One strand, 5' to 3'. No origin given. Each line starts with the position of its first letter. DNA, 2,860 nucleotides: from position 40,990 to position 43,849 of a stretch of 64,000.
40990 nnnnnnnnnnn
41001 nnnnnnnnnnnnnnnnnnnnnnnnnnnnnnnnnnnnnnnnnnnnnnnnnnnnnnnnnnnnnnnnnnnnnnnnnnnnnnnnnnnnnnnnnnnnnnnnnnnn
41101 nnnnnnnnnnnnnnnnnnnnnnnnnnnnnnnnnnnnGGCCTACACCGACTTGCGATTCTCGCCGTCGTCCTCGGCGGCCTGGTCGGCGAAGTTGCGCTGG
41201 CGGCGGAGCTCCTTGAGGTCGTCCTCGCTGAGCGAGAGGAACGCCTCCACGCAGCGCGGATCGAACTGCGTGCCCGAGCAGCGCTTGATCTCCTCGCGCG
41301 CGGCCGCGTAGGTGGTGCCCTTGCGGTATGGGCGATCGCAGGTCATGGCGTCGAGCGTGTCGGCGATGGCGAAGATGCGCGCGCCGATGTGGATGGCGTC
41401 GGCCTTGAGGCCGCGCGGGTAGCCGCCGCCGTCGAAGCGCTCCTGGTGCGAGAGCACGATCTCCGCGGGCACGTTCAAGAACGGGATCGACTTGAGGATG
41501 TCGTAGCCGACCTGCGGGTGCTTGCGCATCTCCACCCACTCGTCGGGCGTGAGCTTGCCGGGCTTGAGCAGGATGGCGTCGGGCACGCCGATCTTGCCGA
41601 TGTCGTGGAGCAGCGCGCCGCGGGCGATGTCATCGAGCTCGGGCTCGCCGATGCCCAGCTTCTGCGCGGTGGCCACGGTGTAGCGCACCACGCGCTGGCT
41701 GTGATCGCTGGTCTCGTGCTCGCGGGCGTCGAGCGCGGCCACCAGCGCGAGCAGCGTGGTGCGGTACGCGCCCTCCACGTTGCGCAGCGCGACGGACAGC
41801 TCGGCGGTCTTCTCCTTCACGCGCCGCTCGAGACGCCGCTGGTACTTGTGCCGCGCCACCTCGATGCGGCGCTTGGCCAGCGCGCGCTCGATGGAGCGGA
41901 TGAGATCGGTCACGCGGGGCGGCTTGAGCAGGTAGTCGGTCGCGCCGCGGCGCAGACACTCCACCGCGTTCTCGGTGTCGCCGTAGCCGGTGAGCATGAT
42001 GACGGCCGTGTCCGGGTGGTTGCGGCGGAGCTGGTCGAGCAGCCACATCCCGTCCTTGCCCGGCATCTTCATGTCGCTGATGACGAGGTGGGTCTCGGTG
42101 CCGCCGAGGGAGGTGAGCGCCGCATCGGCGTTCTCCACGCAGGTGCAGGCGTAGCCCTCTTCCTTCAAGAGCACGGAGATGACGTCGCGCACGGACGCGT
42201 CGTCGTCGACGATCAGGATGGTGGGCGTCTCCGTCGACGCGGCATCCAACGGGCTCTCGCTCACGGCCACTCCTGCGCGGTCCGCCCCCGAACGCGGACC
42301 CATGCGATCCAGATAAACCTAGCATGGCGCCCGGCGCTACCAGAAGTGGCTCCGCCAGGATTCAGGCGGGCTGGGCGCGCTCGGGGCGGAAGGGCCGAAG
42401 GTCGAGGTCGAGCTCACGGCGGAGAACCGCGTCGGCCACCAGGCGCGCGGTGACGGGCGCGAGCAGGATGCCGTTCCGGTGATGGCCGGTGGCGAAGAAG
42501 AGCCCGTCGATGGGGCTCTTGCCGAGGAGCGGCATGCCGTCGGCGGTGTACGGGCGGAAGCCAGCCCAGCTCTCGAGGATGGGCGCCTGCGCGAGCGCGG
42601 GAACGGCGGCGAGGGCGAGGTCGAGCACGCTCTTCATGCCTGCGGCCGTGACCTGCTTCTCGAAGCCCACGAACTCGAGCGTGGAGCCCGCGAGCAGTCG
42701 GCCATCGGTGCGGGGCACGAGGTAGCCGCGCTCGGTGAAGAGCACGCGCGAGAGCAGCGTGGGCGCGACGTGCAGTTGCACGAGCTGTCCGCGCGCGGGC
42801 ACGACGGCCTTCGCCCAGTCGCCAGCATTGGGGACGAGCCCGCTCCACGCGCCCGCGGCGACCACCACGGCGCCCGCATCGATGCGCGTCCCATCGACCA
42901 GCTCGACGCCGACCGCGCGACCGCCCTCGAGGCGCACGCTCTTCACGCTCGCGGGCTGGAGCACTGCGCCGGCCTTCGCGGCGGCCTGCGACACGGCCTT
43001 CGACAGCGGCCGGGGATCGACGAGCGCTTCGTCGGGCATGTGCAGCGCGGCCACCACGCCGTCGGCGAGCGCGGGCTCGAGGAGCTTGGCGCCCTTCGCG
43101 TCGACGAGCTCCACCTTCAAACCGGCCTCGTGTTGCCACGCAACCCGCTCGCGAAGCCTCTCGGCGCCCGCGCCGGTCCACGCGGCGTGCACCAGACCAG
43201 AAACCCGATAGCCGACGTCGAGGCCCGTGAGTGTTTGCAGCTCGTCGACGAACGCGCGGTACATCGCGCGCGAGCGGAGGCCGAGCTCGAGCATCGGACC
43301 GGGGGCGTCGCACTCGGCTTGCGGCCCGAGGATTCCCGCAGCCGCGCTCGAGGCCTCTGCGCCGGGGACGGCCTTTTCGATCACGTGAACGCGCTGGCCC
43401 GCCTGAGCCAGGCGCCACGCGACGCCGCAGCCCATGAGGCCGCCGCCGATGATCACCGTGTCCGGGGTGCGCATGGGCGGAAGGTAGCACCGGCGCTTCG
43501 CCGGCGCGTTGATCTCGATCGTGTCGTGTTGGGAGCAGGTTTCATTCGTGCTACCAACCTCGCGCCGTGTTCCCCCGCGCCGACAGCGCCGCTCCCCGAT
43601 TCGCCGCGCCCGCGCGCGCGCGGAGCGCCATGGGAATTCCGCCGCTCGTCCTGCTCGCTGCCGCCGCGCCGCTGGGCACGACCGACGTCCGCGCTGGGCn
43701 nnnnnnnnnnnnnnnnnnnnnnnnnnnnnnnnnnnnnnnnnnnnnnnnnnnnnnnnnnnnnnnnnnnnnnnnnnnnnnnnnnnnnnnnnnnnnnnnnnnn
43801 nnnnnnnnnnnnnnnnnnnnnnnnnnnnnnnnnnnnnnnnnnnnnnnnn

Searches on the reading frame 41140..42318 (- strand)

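Call 8: search_protein_families(library=pfam, proteins=[window:41140-42318:-])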
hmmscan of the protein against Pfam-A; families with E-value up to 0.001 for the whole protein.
window:41140-42318:- (392 aa): 3 families
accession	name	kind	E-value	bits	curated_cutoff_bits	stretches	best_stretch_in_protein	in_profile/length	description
PF13487.12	HD_5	-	5.9e-36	124.2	27.2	1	195-355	6-169/170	HD domain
PF00072.30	Response_reg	-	7e-27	94.2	30.2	1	34-143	1-110/111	Response regulator receiver domain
PF01966.28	HD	-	5.1e-21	75.6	22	1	204-325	2-116/116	HD domain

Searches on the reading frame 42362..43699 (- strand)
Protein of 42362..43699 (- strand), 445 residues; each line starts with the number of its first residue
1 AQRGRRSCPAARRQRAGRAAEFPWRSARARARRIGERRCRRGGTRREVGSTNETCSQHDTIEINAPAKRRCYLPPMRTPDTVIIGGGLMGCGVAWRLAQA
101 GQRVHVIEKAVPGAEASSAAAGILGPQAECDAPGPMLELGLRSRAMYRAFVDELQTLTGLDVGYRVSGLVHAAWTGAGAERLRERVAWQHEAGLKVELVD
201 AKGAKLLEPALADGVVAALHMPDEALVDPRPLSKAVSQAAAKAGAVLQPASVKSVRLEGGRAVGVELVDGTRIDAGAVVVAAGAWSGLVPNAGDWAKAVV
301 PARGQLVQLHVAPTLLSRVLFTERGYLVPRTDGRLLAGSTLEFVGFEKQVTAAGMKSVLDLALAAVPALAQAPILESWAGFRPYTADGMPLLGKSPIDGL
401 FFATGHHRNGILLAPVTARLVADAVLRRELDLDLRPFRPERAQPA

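Call 8: search_protein_families(library=pfam, proteins=[window:42362-43699:-])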
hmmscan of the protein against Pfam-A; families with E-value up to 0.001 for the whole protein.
window:42362-43699:- (445 aa): 6 families
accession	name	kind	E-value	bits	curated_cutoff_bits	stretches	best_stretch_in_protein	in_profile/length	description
PF01266.30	DAO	-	2.7e-71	241.4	27.9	1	80-423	1-352/353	FAD dependent oxidoreductase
PF07992.20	Pyr_redox_2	-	1.8e-08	34.6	26.1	0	79-109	143-173/291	Pyridine nucleotide-disulphide oxidoreductase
PF13450.12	NAD_binding_8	-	1.3e-06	29.1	21.9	1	83-131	1-46/68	NAD(P)-binding Rossmann-like domain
PF05834.18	Lycopene_cycl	-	2e-05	24.3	23.4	0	230-309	87-162/380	Lycopene cyclase protein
PF00890.30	FAD_binding_2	-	2.3e-05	24.2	20.4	1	80-297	1-210/414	FAD binding domain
PF01134.28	GIDA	-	2.7e-05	23.9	22.1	0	80-109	1-30/391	Glucose inhibited division protein A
